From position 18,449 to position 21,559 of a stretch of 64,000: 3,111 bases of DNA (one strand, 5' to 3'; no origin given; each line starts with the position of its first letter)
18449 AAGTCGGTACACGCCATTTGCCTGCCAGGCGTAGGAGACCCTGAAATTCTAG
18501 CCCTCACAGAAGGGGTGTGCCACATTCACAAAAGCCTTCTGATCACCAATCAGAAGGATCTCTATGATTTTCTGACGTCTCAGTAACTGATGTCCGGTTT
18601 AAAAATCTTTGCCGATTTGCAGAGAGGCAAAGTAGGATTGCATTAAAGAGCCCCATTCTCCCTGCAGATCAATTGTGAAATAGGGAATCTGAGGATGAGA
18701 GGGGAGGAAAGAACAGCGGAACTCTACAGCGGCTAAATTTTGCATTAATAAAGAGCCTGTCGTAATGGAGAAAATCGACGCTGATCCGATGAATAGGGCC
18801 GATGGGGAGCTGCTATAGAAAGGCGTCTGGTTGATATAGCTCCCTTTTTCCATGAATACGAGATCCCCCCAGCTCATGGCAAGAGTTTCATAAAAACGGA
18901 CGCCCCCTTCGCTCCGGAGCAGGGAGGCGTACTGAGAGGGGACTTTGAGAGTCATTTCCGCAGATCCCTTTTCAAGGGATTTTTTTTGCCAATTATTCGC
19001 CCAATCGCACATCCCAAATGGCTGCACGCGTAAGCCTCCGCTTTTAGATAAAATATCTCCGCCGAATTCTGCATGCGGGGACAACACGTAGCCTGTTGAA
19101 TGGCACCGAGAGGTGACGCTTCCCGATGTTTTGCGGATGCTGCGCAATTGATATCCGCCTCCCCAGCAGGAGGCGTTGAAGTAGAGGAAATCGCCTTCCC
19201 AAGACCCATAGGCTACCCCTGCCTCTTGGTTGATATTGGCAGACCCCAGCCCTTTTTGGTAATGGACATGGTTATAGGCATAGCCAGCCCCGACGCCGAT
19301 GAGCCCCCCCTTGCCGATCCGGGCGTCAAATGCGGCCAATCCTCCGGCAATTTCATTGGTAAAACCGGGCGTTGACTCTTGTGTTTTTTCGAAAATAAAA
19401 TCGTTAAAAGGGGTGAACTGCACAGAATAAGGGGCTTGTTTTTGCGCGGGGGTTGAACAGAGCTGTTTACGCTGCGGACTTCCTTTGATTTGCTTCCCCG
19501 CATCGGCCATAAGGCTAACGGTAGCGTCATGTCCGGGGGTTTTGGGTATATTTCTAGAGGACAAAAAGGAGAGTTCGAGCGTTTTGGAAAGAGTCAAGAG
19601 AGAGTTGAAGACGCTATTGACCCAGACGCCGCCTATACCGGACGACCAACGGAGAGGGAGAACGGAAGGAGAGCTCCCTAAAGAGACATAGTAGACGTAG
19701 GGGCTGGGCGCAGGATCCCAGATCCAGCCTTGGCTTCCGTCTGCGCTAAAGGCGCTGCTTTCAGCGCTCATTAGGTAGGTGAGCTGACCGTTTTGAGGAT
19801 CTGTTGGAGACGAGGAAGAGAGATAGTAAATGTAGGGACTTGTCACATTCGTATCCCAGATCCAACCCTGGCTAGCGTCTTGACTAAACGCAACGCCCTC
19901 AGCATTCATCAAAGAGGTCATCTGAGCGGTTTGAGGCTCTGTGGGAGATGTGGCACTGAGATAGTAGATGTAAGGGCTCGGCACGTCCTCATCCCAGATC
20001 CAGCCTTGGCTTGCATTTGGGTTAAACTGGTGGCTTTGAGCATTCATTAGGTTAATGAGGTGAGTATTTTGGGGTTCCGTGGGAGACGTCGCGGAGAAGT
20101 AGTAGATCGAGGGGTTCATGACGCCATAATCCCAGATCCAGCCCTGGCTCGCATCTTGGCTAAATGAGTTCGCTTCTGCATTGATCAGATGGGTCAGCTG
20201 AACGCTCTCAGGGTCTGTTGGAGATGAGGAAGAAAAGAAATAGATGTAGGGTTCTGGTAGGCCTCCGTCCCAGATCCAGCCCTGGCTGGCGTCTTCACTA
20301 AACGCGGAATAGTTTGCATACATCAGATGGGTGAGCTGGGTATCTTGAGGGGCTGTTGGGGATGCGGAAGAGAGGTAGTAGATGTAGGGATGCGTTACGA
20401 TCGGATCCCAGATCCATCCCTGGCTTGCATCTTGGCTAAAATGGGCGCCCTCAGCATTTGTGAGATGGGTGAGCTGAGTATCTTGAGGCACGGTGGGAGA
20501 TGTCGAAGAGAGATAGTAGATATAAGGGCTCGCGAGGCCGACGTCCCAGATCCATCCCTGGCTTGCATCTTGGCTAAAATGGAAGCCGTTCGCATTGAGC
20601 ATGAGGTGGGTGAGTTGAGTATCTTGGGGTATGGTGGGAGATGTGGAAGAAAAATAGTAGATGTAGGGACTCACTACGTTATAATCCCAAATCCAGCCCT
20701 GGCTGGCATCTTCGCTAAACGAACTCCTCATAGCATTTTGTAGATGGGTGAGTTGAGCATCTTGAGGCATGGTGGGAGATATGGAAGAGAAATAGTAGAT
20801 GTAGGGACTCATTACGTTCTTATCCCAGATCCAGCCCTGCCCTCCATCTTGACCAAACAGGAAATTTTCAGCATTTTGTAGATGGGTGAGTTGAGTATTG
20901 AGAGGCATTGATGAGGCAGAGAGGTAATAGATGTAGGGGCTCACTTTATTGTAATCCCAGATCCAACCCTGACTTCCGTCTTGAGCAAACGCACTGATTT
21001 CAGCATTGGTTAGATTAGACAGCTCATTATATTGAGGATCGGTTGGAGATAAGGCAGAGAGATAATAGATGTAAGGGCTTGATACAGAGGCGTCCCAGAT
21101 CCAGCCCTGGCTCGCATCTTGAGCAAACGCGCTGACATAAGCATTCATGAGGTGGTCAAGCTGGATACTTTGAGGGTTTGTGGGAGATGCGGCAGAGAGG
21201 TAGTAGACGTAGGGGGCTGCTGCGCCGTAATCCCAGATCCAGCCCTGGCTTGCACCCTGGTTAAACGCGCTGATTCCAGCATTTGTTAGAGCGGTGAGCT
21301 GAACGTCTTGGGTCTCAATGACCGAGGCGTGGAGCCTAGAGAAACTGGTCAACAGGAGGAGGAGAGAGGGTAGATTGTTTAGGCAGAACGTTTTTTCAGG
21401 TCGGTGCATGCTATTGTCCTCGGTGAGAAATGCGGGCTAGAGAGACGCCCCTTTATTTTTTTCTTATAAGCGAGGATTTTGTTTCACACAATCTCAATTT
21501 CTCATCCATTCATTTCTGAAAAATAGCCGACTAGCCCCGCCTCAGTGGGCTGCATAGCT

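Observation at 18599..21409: Autotransporter whose passenger domain is 12 copies of an unrecognised 46-aa Trp/Tyr-rich repeat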

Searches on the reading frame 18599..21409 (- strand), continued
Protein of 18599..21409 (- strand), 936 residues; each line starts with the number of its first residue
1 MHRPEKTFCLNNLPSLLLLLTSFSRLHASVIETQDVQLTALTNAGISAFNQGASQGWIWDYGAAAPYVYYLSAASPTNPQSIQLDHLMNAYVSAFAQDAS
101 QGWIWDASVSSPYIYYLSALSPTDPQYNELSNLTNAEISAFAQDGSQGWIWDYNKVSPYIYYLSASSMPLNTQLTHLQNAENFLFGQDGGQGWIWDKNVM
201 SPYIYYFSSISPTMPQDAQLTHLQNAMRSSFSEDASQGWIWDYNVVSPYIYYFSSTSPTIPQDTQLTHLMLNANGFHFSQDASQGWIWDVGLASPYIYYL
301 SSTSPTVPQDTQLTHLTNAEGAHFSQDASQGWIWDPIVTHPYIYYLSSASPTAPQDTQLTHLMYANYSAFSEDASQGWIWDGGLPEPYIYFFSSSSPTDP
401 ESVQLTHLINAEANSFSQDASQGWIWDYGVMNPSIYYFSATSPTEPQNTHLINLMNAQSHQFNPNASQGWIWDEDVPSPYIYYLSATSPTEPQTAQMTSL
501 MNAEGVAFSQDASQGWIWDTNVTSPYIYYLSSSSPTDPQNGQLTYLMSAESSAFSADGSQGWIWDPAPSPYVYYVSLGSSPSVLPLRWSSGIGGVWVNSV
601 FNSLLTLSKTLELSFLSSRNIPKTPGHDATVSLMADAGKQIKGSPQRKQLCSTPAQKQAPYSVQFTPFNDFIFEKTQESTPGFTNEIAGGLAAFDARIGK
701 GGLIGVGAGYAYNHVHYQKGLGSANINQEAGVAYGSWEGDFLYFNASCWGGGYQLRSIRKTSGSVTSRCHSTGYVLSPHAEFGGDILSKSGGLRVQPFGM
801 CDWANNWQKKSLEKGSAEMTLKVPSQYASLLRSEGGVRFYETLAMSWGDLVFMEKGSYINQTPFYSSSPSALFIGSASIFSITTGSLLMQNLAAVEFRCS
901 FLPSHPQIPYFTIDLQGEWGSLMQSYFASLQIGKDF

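Call 33: fold_search(model_id=the predicted structure, library=pdb)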
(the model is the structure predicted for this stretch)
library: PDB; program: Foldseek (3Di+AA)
matches with E <= 10: 1688; with E <= 0.001: 1340
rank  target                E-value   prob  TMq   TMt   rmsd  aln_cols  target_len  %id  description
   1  7mqa_LQ               1.5e-16  1.00  0.17  0.19  19.3       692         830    7  Cryo-EM structure of the human SSU processome, state post-A1 (released 2021-09-22)
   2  9n6z_LO               3.1e-16  1.00  0.19  0.21  15.9       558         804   10  SSU processome maturation and disassembly, State D (released 2025-11-05)
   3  8g2z_0U               4.3e-16  1.00  0.19  0.27  16.5       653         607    7  48-nm doublet microtubule from Tetrahymena thermophila strain CU428 (released 2023-06-14)
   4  7mq8_LR               4.3e-16  1.00  0.19  0.22  18.4       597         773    8  Cryo-EM structure of the human SSU processome, state pre-A1 (released 2021-09-22)
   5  9n73_LO               4.3e-16  1.00  0.18  0.20  16.1       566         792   11  SSU processome maturation and disassembly, State G (released 2025-10-29)
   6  5i2t                  6.3e-16  1.00  0.18  0.26  16.7       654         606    9  Domain characterization of the WD protein Pwp2 and their relevance in ribosome biogenesis (released 2017-06-21)
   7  7ung_e                6.6e-16  1.00  0.17  0.24  17.2       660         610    9  48-nm repeat of the human respiratory doublet microtubule (released 2022-10-05)
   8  7mqa_LR               6.9e-16  1.00  0.19  0.21  16.9       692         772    8  Cryo-EM structure of the human SSU processome, state post-A1 (released 2021-09-22)
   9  9n74_LQ               6.9e-16  1.00  0.16  0.18  24.4       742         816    8  SSU processome maturation and disassembly, State H (released 2025-10-29)
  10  9n6v_LQ               8.0e-16  1.00  0.17  0.18  25.4       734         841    8  SSU processome maturation and disassembly, State A (released 2025-11-05)
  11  8iyj_e                9.2e-16  1.00  0.18  0.25  17.0       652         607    7  Cryo-EM structure of the 48-nm repeat doublet microtubule from mouse sperm (released 2023-07-05)
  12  3sfz                  1.2e-15  1.00  0.17  0.14  19.3       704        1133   10  Crystal structure of full-length murine Apaf-1 (released 2011-08-24)
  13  8i7o_P1               1.3e-15  1.00  0.20  0.26  14.8       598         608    9  In situ structure of axonemal doublet microtubules in mouse sperm with 16-nm repeat (released 2023-10-11)
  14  7d4i_B1               1.4e-15  1.00  0.18  0.20  16.1       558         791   11  Cryo-EM structure of 90S small ribosomal precursors complex with the DEAH-box RNA helicase Dhr1 (State F) (released 2021-10-06)
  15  9n73_LQ               1.4e-15  1.00  0.16  0.18  25.2       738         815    8  SSU processome maturation and disassembly, State G (released 2025-10-29)
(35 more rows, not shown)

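Call 45: list_cluster_members(proteins=[window:18602-21409:-, window:21505-22089:-, window:22095-22727:-])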
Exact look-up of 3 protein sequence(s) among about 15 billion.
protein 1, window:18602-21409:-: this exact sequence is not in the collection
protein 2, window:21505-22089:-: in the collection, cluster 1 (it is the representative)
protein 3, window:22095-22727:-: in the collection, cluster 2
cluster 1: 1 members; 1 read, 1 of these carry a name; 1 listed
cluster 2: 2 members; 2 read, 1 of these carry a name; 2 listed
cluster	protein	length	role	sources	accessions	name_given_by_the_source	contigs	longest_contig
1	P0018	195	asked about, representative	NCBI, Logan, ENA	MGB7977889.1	MAG: peroxiredoxin [Chlamydiales bacterium]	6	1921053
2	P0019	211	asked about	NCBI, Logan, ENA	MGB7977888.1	MAG: MBL fold metallo-hydrolase [Chlamydiales bacterium]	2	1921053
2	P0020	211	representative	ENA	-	-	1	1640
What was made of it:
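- The exact protein sequence is absent from the 15-billion-protein collection although its two neighbours are present (call 45), so it may not be annotated as a gene in the source record. The exact protein is not in the protein collection although both neighbouring genes are (call 45).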

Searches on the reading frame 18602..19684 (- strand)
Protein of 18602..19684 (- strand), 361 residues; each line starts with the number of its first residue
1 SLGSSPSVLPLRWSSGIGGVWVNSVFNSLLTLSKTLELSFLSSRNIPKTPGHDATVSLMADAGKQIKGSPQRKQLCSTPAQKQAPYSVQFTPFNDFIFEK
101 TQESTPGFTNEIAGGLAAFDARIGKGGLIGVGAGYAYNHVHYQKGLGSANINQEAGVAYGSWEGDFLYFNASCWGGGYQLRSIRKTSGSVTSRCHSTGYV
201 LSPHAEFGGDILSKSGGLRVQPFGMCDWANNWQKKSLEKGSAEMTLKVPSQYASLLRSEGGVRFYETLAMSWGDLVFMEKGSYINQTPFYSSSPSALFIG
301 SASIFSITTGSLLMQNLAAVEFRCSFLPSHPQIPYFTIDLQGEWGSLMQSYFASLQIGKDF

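Call 39: find_homologous_proteins(query=window:18602-19684:-, max_evalue=0.00001)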
Query window:18602-19684:- (361 aa): 1 proteins with E <= 0.00001 among 2747 candidates.
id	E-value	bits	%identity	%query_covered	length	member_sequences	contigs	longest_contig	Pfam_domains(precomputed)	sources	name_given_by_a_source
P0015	7.4e-66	241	43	80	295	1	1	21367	PF03797.26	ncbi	-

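Call 42: find_homologous_proteins(query=A3, max_evalue=1e-10)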
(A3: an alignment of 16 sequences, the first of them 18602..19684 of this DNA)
Query A3 (16 sequences) (361 aa, profile of the alignment): 3 proteins with E <= 1e-10 among 6826 candidates.
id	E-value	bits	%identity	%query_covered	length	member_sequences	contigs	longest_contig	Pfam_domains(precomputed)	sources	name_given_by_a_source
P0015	4.3e-115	403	43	80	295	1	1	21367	PF03797.26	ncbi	-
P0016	2.0e-95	338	35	69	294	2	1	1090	PF03797.26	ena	-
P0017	8.5e-82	293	36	58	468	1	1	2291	PF03797.26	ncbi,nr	ncbi:MAG: autotransporter outer membrane beta-barrel domain-containing protein, partial [Chlamydiale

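Call 71: search_solved_structures(query=A3, max_evalue=0.01)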
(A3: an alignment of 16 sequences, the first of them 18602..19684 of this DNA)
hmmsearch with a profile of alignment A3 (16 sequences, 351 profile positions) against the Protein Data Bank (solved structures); distinct sequences matched with E-value up to 0.01: 1.
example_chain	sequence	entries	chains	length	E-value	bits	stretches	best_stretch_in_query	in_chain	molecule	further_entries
3kvn_X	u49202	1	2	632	0.00036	22.8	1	105-252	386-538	Esterase estA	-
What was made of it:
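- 18602..19429 (-): C-terminal translocator beta-barrel, aa ~661-936, ending in Phe. The family profile matches the EstA barrel in 3kvn (call 71).
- On Type Va (classical) autotransporter: The family profile hits the EstA barrel (call 71).
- Closest known: Classical. Same: EstA is the only solved structure matched by the barrel-family profile (call 71).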

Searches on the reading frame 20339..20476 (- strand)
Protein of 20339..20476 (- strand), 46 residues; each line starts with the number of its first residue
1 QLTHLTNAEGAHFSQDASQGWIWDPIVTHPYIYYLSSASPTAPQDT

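Call 29: search_protein_representatives(alignment_id=A2)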
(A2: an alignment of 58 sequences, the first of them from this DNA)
Query: 58 sequences, 46 profile positions. Proteins with E-value up to 0.001 (for the whole library): 13; up to 1e-10: 7; up to 1e-30: 5. The best 13 are listed.
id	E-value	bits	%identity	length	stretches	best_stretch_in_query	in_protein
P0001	1.2e-220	728.9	-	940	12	1-46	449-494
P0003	9.2e-217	716.4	-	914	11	2-46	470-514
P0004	5.1e-194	643.6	-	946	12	1-45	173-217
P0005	5.5e-46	169.8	-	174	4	3-46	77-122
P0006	8.9e-44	162.7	-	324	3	1-38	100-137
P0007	8.7e-22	92.3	-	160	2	1-37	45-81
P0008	6.5e-15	70.3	-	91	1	2-45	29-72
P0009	6.8e-09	51.0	-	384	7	25-37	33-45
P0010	1.1e-05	40.7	-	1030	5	18-29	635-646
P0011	4.8e-05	38.7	-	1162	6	14-33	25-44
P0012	7.2e-05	38.1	-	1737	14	19-29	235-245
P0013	1.6e-04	37.0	-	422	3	15-37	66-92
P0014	3.7e-04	35.8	-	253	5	27-38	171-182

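Call 52: search_protein_families(library=pfam, proteins=[P0009, P0014, P0013, P0010], max_evalue=0.1)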
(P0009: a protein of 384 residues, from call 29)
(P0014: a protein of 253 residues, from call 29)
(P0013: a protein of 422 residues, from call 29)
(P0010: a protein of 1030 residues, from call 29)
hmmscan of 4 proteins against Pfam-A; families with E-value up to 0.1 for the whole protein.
P0009 (384 aa): 3 families
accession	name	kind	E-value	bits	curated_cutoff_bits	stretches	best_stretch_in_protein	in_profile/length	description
PF07938.18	Fungal_lectin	-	1.7e-36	126.6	25.3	2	101-347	16-257/299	Fungal fucose-specific lectin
PF20791.3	Acyl-ACP_TE_C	-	0.012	16.3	21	0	150-168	12-30/101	Acyl-ACP thioesterase C-terminal domain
PF08509.16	Ad_cyc_g-alpha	-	0.021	15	21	0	150-160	10-20/49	Adenylate cyclase G-alpha binding domain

P0014 (253 aa): 5 families
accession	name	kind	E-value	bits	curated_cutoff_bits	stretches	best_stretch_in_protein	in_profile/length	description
PF07938.18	Fungal_lectin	-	5.3e-11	42.9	25.3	1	5-243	6-235/299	Fungal fucose-specific lectin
PF25292.1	Beta-prop_CGLA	-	7.6e-06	26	26.8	1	22-78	52-108/316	Lambda-carrageenase beta-propeller domain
PF23969.1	DUF7296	-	0.00084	20.3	27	0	85-139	59-110/115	Domain of unknown function (DUF7296)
PF10411.14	DsbC_N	-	0.0014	18.7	25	0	155-183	23-51/70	Disulfide bond isomerase protein N-terminal domain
PF20399.4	PH_20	-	0.016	15.6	27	0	117-137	24-44/84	PH domain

P0013 (422 aa): 5 families
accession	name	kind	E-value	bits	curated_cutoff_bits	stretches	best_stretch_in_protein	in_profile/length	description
PF17829.7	GH115_C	-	7e-10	39.4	24.1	1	18-115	52-160/172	Glycosyl hydrolase family 115 C-terminal domain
PF21595.3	CCL2-like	-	4.8e-05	23.9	27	0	81-108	68-95/127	CCL2 lectin-like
PF20888.2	SVN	-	0.0005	21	27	0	216-232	51-67/95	Scytovirin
PF22516.1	PreP_C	-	0.029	14.4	27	0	364-382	34-52/173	PreP C-terminal domain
PF16820.11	PKD_3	-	0.047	14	26.3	0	303-337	28-62/68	PKD-like domain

P0010 (1030 aa): 1 family
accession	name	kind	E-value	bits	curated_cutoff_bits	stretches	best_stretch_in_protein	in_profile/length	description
PF18962.6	Por_Secre_tail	-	1.9e-09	38.1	27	1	954-1027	2-74/75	Secretion system C-terminal sorting domain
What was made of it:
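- The best non-family hits of the unit profile in 1.84 billion proteins are fungal-fucose-lectin propellers (calls 29, 52). The best non-family hits of the unit profile are PF07938 proteins: P0009 at E=6.8e-9 over 7 stretches, and P0014 (calls 29, 52).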

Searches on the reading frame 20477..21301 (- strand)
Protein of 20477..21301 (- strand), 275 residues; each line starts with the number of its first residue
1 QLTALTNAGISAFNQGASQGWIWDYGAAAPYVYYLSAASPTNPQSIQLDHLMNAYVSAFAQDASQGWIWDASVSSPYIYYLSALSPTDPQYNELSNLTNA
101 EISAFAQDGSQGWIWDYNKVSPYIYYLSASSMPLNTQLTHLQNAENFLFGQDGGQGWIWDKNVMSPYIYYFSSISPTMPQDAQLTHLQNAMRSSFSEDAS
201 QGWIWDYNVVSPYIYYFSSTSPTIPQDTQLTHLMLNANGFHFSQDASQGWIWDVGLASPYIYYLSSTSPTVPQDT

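Call 64: predict_structure(alignment_id=A5)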
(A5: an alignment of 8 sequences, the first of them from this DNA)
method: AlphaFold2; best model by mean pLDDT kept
length: 275 residues; sequences in the alignment: 8
mean_pLDDT: 93.7   pTM: 0.88
mean pLDDT of the five models: 93.7, 93.1, 93.0, 92.1, 81.2
residues with pLDDT >= 90: 229; 70-90: 45; 50-70: 1; < 50: 0
segments of 3 or more residues with pLDDT < 50: none
pLDDT, mean of each block of 10 residues (from residue 1): 90 95 92 94 95 93 96 94 95 95 94 94 95 96 93 96 94 97 95 96 91 95 96 82 97 87 96 90
secondary structure, 60 per line:
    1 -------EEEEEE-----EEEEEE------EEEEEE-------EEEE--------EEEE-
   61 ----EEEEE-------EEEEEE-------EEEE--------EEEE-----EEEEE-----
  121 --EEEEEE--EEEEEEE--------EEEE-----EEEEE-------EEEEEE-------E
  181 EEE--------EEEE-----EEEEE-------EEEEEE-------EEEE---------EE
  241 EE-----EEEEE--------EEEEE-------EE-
elements in order: E8-13 E19-24 E31-36 E44-47 E56-59 E65-69 E77-82 E90-93 E102-105 E111-115 E123-128 E131-137 E146-149 E155-159 E167-172 E180-183 E192-195 E201-205 E213-218 E226-229 E239-242 E248-252 E261-265
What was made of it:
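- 19649..21301 (-): Passenger, aa 37-587: 12 tandem units of 44-47 aa. Consensus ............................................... Each unit is modelled as a four-stranded blade. The six-unit model has pLDDT 93.7 and pTM 0.88 (call 64).
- On Beta-propeller fold: The six-unit model has pLDDT 93.7 (call 64).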

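Call 66: fold_search(model_id=the predicted structure, library=pdb)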
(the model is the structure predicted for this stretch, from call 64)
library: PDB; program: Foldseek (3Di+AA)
matches with E <= 10: 1668; with E <= 0.001: 1186
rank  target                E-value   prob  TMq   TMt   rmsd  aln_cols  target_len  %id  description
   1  1l0q_A                2.0e-10  1.00  0.43  0.33   9.4       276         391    7  Tandem YVTN beta-propeller and PKD domains from an archaeal surface layer protein (released 2002-11-06)
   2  7mq8_LS               9.1e-10  1.00  0.43  0.30   9.1       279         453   13  Cryo-EM structure of the human SSU processome, state pre-A1 (released 2021-09-22)
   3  8gfv_B                1.6e-09  1.00  0.45  0.39   8.8       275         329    8  CryoEM structure of beta-2-adrenergic receptor in complex with GTP-bound Gs heterotrimer (transition intermediate #1 o (released 2024-03-06)
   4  5c2v_B                2.8e-09  1.00  0.47  0.39   8.8       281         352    9  Kuenenia stuttgartiensis Hydrazine Synthase (released 2015-10-14)
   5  5ic7                  2.8e-09  1.00  0.43  0.37   9.9       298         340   11  Structure of the WD domain of UTP18 (released 2016-07-06)
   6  9jcq_B                3.3e-09  1.00  0.45  0.39   8.8       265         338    9  Cryo-EM structure of the proton-sensing GPCR (GPR4)-Gs protein complex at pH 7.4 (released 2025-07-09)
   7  3wj9_A                6.2e-09  1.00  0.53  0.39   9.1       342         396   10  Crystal structure of the eukaryotic initiation factor (released 2014-03-12)
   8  8bbg_A                6.5e-09  1.00  0.52  0.14   7.3       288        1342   10  Structure of the IFT-A complex; anterograde IFT-A train model (released 2022-12-21)
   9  6km7_A                8.1e-09  1.00  0.45  0.41   9.3       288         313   11  The structural basis for the internal interaction in RBBP5 (released 2019-10-02)
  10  9ode_B                8.5e-09  1.00  0.45  0.39   8.9       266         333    8  Structure of the MOR/Gi/Lofentanil Complex, Nucleotide Free (released 2026-03-04)
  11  7mx5_A                8.5e-09  1.00  0.37  0.28  12.3       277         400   14  Crystal structure of TolB from Acinetobacter baumannii (released 2021-05-26)
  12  3wj9_B                9.0e-09  1.00  0.53  0.40   6.7       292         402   10  Crystal structure of the eukaryotic initiation factor (released 2014-03-12)
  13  8x8n_B                1.1e-08  1.00  0.45  0.39   9.2       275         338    9  Cryo-EM structure of the octreotide-bound Somatostatin receptor 5-Gi protein complex (released 2024-06-12)
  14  9ejp                  1.2e-08  1.00  0.45  0.39   9.7       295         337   10  Crystal structure of WDR91 in complex with XS838489 (released 2025-02-26)
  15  8unw_B                1.3e-08  1.00  0.45  0.39   8.9       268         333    7  CryoEM structure of beta-2-adrenergic receptor in complex with GTP-bound Gs heterotrimer (Class L) (released 2024-03-06)
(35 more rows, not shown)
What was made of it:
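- All 50 listed Foldseek PDB hits for each model are beta-propellers, with E down to 1.5e-16 and 2e-10 (calls 33, 66).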

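Call 72: search_solved_structures(query=A5, max_evalue=10)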
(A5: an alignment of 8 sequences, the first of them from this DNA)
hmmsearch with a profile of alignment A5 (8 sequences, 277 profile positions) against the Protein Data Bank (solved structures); distinct sequences matched with E-value up to 10: 6.
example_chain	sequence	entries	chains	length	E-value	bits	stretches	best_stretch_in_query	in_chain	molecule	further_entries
1yzl_A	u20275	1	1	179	0.061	15.7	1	196-265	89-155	Ras-related protein Rab-9A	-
4qxa_A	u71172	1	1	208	0.089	15.1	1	196-265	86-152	Ras-related protein Rab-9A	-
1wms_A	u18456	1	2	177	0.23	13.8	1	196-264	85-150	Ras-related protein Rab-9A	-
1s8f_A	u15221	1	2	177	0.23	13.8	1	196-264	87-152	Ras-related protein Rab-9A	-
7e1t_A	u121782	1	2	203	0.32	13.3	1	196-264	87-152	Ras-related protein Rab-9A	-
8ed4_I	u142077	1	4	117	0.68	12.2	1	59-214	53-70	C-type cytochrome c552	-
